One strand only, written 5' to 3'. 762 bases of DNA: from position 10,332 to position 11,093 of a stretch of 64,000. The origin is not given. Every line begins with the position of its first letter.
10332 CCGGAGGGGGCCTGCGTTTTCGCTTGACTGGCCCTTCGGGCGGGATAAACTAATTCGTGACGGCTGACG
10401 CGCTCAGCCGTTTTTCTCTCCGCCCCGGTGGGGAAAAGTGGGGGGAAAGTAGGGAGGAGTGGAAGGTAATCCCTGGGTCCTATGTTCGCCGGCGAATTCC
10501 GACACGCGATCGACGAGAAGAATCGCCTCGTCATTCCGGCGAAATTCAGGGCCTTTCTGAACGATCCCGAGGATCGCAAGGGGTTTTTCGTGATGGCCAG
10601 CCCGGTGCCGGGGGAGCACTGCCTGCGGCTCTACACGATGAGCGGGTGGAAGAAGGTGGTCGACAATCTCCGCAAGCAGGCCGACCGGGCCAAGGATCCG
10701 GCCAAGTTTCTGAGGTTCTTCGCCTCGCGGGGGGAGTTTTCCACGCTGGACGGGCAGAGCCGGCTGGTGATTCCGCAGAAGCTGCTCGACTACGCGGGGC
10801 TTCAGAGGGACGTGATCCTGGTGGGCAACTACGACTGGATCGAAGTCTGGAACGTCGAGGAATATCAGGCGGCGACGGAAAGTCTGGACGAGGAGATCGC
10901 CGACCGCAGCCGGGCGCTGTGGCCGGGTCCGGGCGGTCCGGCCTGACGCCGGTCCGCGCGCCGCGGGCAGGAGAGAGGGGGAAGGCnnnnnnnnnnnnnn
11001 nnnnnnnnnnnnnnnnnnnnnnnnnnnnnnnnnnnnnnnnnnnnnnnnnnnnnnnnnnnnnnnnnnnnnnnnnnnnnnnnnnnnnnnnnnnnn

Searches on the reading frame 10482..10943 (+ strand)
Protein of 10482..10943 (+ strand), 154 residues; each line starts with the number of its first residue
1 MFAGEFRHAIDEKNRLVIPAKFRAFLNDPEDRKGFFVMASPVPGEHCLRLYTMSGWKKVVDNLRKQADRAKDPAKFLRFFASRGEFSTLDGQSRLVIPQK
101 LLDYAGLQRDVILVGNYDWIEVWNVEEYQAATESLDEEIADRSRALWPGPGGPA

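Call 7: find_homologous_proteins(query=window:10482-10943:+, max_evalue=1e-10)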
Query window:10482-10943:+ (154 aa): 130 proteins with E <= 1e-10 among 170 candidates; the best 120 are listed.
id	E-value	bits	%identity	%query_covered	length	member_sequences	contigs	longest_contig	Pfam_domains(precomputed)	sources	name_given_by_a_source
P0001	6.9e-97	340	96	100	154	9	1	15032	PF02381.24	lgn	-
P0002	5.0e-80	285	81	97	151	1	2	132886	PF02381.24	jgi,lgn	jgi:MraZ protein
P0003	9.0e-80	284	82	97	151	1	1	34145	PF02381.24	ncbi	-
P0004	4.0e-78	279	77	97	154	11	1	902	PF02381.24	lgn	-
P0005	4.9e-78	278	80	97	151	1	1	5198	PF02381.24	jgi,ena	-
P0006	1.3e-77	277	74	100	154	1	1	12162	PF02381.24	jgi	jgi:MraZ protein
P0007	2.8e-77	276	74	100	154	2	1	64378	PF02381.24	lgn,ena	-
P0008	3.4e-77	276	74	99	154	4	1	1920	PF02381.24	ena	-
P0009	3.9e-77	276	73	100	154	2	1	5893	PF02381.24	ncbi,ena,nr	ncbi:MAG: division/cell wall cluster transcriptional repressor MraZ [Planctomycetaceae bacterium]|nr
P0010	7.1e-77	275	75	97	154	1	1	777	PF02381.24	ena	-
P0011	7.4e-77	275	76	97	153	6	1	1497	PF02381.24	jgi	jgi:MraZ protein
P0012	9.7e-77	274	75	97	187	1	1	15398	PF02381.24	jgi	jgi:MraZ protein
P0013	1.4e-76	274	75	97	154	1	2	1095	PF02381.24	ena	-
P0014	1.8e-76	273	78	97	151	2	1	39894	PF02381.24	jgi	jgi:MraZ protein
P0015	1.9e-76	273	76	97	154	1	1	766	PF02381.24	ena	-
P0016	2.0e-76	273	73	100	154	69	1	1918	PF02381.24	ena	-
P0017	2.6e-76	273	75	97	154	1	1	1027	PF02381.24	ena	-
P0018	2.7e-76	273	77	97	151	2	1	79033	PF02381.24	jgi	jgi:MraZ protein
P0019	2.9e-76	273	75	97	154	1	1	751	PF02381.24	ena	-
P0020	3.4e-76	273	77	98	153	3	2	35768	PF02381.24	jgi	jgi:MraZ protein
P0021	3.8e-76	272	73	100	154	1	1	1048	PF02381.24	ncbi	-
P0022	5.2e-76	272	73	100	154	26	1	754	PF02381.24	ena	-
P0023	9.6e-76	271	74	97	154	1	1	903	PF02381.24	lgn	-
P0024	1.0e-75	271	73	100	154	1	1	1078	PF02381.24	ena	-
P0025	1.2e-75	271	75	100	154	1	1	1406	PF02381.24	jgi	jgi:MraZ protein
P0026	1.3e-75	271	76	97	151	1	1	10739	PF02381.24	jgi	jgi:MraZ protein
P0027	1.4e-75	271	77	97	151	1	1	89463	PF02381.24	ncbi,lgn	-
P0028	1.6e-75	270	74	97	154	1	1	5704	PF02381.24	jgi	jgi:MraZ protein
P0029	2.2e-75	270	76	98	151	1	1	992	PF02381.24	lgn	-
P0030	2.6e-75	270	73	100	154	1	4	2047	PF02381.24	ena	-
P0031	2.7e-75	270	76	97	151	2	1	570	PF02381.24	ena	-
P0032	2.7e-75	270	77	97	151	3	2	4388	PF02381.24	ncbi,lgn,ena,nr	ncbi:MAG TPA: division/cell wall cluster transcriptional repressor MraZ [Planctomycetota bacterium]|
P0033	2.8e-75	270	75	97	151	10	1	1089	PF02381.24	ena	-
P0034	3.6e-75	269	72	100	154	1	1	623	PF02381.24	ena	-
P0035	3.7e-75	269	77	97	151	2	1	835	PF02381.24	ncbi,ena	-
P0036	5.6e-75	269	75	97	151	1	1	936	PF02381.24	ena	-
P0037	6.2e-75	268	72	100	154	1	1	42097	PF02381.24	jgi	jgi:MraZ protein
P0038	9.7e-75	268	73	100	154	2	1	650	PF02381.24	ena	-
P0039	9.7e-75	268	73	100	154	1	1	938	PF02381.24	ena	-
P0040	1.2e-74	268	75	97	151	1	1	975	PF02381.24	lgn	-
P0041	1.3e-74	267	72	100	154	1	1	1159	PF02381.24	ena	-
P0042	1.8e-74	267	73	100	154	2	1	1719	PF02381.24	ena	-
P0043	1.9e-74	267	73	100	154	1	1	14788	PF02381.24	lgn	-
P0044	2.3e-74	267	71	100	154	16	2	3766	PF02381.24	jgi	-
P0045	2.7e-74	266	72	100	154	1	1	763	PF02381.24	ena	-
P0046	3.4e-74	266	74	97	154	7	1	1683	PF02381.24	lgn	-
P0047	3.6e-74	266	74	97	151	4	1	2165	PF02381.24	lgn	-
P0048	3.9e-74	266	75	97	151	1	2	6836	PF02381.24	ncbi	-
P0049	4.4e-74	266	71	100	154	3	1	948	PF02381.24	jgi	jgi:MraZ protein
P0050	4.9e-74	265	75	97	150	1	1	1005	PF02381.24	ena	-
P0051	5.4e-74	265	75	98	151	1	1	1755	PF02381.24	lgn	-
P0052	9.0e-74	265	71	100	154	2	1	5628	PF02381.24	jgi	-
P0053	9.3e-74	265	72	100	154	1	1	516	PF02381.24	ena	-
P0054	9.4e-74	265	72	100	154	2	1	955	PF02381.24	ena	-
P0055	1.3e-73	264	71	100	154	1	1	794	PF02381.24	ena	-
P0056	1.7e-73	264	73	97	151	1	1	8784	PF02381.24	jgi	jgi:transcriptional regulator MraZ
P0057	1.8e-73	264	74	97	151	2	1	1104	PF02381.24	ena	-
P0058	1.9e-73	264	74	99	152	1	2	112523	PF02381.24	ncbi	-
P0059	2.4e-73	263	73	97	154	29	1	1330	PF02381.24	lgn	-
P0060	2.6e-73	263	73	97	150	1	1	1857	PF02381.24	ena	-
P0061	2.7e-73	263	73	97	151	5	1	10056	PF02381.24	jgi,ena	jgi:MraZ protein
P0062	3.9e-73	263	73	97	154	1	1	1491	PF02381.24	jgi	jgi:MraZ protein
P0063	4.0e-73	263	75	97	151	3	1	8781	PF02381.24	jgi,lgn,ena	-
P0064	4.8e-73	262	72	100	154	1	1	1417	PF02381.24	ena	-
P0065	6.6e-73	262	72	100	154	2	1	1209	PF02381.24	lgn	-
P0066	7.5e-73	262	74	98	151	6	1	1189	PF02381.24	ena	-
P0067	1.1e-72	261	75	97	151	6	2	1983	PF02381.24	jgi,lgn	jgi:MraZ protein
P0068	1.1e-72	261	72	99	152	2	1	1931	PF02381.24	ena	-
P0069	1.3e-72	261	71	100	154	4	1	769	PF02381.24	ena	-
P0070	2.0e-72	260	72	97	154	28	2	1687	PF02381.24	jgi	jgi:MraZ protein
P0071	2.1e-72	260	74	98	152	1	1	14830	PF02381.24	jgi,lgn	jgi:MraZ protein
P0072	2.3e-72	260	74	96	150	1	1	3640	PF02381.24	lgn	-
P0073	2.4e-72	260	71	100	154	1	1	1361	PF02381.24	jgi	-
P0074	2.5e-72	260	72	97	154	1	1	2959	PF02381.24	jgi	jgi:MraZ protein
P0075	2.6e-72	260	73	97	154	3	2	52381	PF02381.24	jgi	jgi:MraZ protein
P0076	2.9e-72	260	72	97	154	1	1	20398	PF02381.24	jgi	-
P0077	6.1e-72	259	72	97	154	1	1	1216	PF02381.24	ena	-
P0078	6.5e-72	259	70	100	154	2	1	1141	PF02381.24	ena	-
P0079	8.5e-72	258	73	97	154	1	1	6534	PF02381.24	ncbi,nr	ncbi:MAG: division/cell wall cluster transcriptional repressor MraZ [Planctomycetes bacterium]|nr:di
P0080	1.4e-71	257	71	97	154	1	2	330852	PF02381.24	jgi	jgi:MraZ protein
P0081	1.5e-71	257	71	100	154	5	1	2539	PF02381.24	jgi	jgi:MraZ protein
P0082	2.0e-71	257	73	97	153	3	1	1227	PF02381.24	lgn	-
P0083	3.1e-71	256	71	100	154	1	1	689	PF02381.24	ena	-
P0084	4.4e-71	256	75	97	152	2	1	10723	PF02381.24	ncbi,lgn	-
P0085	4.9e-70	253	74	97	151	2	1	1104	PF02381.24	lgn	-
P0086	5.1e-70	252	70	100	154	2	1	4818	PF02381.24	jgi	jgi:MraZ protein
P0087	6.3e-70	252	72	97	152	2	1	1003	PF02381.24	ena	-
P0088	1.1e-69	251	73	97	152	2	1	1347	PF02381.24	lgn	-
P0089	1.5e-69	251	69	99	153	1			PF02381.24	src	-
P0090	1.9e-69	251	71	97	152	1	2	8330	PF02381.24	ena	-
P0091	8.5e-69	248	69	97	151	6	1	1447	PF02381.24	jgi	jgi:MraZ protein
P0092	6.2e-68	246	67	97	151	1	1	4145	PF02381.24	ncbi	-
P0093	2.2e-67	244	71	97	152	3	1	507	PF02381.24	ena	-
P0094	3.5e-67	243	69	96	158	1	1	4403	PF02381.24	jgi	jgi:MraZ protein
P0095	8.1e-67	242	68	97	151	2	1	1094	PF02381.24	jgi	-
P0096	1.7e-66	241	67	97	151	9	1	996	PF02381.24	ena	-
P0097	1.7e-66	241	71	93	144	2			PF02381.24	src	-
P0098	1.4e-65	238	67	97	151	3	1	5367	PF02381.24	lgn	-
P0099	1.5e-65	238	67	97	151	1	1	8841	PF02381.24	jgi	jgi:MraZ protein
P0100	1.5e-65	238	67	97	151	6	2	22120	PF02381.24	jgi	jgi:MraZ protein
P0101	3.1e-65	237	67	97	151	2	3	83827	PF02381.24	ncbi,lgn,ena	ncbi:MAG TPA: division/cell wall cluster transcriptional repressor MraZ [Planctomycetota bacterium]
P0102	3.7e-65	237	70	98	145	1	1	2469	PF02381.24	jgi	jgi:MraZ protein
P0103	7.5e-65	236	69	97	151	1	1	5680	PF02381.24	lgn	-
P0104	8.0e-65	236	69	97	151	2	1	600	PF02381.24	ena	-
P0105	8.2e-65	236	67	97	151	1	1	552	PF02381.24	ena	-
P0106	2.1e-64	234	73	88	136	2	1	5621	PF02381.24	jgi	jgi:MraZ protein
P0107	2.4e-64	234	67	99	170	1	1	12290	PF02381.24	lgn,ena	-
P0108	3.5e-64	233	67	97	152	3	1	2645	PF02381.24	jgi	jgi:MraZ protein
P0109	3.8e-64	233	68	97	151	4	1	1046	PF02381.24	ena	-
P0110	3.9e-64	233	65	97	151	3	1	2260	PF02381.24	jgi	jgi:MraZ protein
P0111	6.1e-64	233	66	97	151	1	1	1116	PF02381.24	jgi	jgi:MraZ protein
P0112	1.5e-63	231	68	97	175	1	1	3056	PF02381.24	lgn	-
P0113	2.6e-62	227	66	97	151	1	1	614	PF02381.24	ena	-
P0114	1.9e-61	225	65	97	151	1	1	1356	PF02381.24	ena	-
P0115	1.6e-60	222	64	97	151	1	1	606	PF02381.24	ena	-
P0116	1.8e-60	221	64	97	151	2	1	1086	PF02381.24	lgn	-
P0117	3.5e-60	221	66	96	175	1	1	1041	PF02381.24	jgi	-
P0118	1.0e-58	216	62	96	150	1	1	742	PF02381.24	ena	-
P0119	5.9e-57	210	63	98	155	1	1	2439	PF02381.24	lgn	-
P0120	9.2e-55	203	61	89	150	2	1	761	PF02381.24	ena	-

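Call 12: search_protein_families(library=pfam, proteins=[window:10482-10943:+])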
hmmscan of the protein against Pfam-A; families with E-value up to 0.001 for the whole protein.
window:10482-10943:+ (154 aa): 1 family
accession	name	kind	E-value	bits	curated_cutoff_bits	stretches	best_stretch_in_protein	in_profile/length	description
PF02381.23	MraZ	-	8.5e-23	80.6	23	2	88-138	9-59/72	MraZ protein, putative antitoxin-like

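Call 13: find_related_loci(query=A1, collection=genome_contigs, flank=3000)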
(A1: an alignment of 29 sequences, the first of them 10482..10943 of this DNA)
Query A1 (154 aa) in genome_contigs; peptide patterns used: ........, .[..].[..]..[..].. (x = any residue, [..] = any of these).
99 stretches matched a pattern; 9 encode a relative of the query (tblastn E <= 1e-3); 9 distinct loci.
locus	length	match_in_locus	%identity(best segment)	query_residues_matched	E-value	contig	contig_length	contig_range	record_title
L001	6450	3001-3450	74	1-150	2e-81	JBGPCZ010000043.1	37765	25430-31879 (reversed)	MAG: Planctomycetota bacterium isolate OBJ_0618_050_37 k141_5981080_length_37765_cov_10.0718, whole genome shotgun seque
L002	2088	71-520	75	1-150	2e-83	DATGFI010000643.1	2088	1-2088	MAG TPA_asm: Planctomycetota bacterium isolate SMAG_U9724 k141_91796, whole genome shotgun sequence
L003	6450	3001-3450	73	1-150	2e-80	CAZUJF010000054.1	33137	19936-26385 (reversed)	MAG TPA_asm: uncultured Planctomycetales bacterium isolate SRP292972_co2_155 genome assembly, contig: NODE_1188_length_3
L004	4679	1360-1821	73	1-154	2e-80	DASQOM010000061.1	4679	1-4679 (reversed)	MAG TPA_asm: Planctomycetota bacterium isolate SMAG_U10803 k141_2849319, whole genome shotgun sequence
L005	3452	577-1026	73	1-150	3e-78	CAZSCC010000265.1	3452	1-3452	MAG TPA_asm: uncultured Planctomycetales bacterium isolate binchicken_co165_127 genome assembly, contig: k141_1516592, w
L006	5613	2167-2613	73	1-149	3e-76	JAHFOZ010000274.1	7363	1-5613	MAG: Planctomycetota bacterium isolate nzgw515 NODE_4039_length_7364_cov_2.328869, whole genome shotgun sequence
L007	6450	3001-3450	73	1-150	4e-76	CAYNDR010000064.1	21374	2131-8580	MAG TPA_asm: uncultured Planctomycetales bacterium isolate binchicken_co232_9 genome assembly, contig: NODE_4668_length_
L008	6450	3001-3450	66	1-150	3e-71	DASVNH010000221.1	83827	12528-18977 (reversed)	MAG TPA_asm: Planctomycetota bacterium isolate SMAG_U3121 k141_413506, whole genome shotgun sequence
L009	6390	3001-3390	30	2-135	5e-15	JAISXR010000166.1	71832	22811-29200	MAG: Synergistaceae bacterium isolate Nc350_bin190 k119_2769840, whole genome shotgun sequence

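Call 16: find_related_loci(query=A1, collection=metagenome_contigs, flank=2500)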
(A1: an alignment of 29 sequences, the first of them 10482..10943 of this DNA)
Query A1 (154 aa) in metagenome_contigs; peptide patterns used: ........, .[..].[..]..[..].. (x = any residue, [..] = any of these).
159 stretches matched a pattern; 40 encode a relative of the query (tblastn E <= 1e-3); 40 distinct loci.
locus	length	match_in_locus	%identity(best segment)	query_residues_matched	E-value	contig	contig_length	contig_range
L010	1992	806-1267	99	1-154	3e-108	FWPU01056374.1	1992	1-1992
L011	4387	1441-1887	80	1-149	2e-83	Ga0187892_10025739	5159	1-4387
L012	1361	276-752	73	1-153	9e-87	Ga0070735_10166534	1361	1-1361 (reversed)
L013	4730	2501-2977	73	1-153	2e-81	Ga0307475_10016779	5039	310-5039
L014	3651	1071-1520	73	1-150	3e-81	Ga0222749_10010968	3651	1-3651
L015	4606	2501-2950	75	1-150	3e-81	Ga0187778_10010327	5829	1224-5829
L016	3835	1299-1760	73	1-154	2e-81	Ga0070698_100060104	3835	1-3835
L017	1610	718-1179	75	1-154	4e-85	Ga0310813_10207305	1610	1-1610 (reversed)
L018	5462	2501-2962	73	1-154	2e-80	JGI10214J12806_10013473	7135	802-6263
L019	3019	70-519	75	1-150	7e-81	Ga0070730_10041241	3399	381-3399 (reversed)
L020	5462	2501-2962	73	1-154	2e-80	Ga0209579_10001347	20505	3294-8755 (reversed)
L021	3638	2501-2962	73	1-154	2e-80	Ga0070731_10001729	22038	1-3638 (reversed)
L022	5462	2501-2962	73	1-154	5e-80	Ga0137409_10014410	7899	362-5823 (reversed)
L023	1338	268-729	72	1-154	3e-85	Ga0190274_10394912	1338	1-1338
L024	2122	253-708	72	1-152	1e-82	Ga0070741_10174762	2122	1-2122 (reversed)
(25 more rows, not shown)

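Call 57: find_encoding_contigs(protein=P0100, flank=1200, max_places=2)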
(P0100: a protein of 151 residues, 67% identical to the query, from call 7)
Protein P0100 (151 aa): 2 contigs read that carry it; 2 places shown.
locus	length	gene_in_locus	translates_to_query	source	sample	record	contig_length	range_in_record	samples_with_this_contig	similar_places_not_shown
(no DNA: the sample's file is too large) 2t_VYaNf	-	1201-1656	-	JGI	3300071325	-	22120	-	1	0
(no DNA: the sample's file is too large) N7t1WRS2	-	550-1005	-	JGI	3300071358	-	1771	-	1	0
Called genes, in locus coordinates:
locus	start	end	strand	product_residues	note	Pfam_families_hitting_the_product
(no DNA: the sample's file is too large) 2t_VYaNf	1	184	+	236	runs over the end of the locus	PF00149:Metallophos, PF12850:Metallophos_2 (weak)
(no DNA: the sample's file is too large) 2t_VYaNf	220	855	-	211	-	-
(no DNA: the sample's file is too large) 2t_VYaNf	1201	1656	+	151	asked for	PF02381:MraZ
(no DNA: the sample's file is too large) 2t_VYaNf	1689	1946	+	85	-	-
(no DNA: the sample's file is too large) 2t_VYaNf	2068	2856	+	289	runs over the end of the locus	PF01795:Methyltransf_5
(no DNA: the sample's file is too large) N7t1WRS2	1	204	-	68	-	?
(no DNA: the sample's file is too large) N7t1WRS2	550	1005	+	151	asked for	PF02381:MraZ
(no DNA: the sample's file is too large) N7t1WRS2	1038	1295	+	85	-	-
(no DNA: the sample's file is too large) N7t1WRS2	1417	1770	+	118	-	?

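Call 58: find_encoding_contigs(protein=P0107, flank=1200, max_places=2)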
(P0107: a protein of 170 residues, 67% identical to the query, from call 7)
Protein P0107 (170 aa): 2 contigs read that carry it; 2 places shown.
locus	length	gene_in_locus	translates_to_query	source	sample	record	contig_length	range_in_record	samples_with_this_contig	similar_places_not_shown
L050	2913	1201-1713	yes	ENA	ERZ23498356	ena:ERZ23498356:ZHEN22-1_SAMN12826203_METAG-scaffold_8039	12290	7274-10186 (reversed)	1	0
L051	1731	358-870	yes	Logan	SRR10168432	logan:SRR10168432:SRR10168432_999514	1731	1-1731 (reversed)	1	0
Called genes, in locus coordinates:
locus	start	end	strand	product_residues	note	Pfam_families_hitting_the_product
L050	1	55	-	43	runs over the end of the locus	-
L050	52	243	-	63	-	-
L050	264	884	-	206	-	-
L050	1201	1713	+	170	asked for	PF02381:MraZ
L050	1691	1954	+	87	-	-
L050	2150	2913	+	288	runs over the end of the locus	PF01795:Methyltransf_5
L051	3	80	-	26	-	?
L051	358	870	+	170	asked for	PF02381:MraZ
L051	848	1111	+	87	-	-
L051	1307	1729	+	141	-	?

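Call 59: find_encoding_contigs(protein=P0119, flank=1200, max_places=2)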
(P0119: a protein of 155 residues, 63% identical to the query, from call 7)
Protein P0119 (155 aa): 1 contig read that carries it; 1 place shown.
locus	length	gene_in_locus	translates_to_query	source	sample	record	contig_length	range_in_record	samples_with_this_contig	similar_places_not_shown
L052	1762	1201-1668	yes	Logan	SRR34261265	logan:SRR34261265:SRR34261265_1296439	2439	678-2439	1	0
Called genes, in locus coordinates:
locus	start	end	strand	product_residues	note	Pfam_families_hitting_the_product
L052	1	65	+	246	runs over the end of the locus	?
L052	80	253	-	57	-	-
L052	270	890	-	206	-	-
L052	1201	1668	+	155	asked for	PF02381:MraZ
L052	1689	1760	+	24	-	?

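Call 61: find_encoding_contigs(protein=P0099, flank=1000, max_places=1)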
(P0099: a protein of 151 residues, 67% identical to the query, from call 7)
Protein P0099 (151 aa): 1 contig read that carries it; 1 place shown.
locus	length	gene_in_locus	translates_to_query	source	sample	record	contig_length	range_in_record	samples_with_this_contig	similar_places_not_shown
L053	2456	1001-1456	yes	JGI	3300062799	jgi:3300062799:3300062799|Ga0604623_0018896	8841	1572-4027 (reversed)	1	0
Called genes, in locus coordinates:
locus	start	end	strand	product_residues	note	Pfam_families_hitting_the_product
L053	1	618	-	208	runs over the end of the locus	-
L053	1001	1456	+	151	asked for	PF02381:MraZ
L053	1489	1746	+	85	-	-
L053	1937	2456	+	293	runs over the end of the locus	PF01795:Methyltransf_5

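Call 62: find_encoding_contigs(protein=P0092, flank=1000, max_places=1)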
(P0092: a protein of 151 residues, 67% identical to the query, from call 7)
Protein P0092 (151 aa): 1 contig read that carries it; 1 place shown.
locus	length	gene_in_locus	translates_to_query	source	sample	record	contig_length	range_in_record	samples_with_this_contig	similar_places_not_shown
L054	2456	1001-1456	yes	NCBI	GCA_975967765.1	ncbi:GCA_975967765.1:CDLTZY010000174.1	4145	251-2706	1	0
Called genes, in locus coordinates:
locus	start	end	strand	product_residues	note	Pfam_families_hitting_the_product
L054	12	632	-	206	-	-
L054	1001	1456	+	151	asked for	PF02381:MraZ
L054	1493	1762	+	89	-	-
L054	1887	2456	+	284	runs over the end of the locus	PF01795:Methyltransf_5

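Call 63: find_encoding_contigs(protein=P0110, flank=1000, max_places=1)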
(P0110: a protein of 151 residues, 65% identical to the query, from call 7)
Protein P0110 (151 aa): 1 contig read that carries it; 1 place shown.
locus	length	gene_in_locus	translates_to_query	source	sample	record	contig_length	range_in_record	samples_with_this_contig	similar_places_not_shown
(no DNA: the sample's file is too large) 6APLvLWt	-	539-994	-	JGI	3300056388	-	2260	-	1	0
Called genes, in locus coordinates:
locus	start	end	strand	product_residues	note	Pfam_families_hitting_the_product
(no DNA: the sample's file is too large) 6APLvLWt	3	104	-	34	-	?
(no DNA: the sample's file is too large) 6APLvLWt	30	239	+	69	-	-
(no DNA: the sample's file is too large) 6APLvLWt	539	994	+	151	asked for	PF02381:MraZ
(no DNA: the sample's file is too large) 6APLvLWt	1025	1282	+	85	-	-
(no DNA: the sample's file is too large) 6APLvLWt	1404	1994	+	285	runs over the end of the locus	?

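Call 64: find_encoding_contigs(protein=P0094, flank=1000, max_places=1)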
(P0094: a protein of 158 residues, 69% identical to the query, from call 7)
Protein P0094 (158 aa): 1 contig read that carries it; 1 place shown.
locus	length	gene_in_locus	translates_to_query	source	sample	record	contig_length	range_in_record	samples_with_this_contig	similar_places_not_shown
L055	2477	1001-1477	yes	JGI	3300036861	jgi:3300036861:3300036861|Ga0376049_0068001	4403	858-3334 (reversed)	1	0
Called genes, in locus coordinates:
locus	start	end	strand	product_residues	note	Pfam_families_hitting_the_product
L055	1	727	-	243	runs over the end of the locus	-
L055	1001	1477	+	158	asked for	PF02381:MraZ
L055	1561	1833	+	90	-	-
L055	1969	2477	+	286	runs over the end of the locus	PF01795:Methyltransf_5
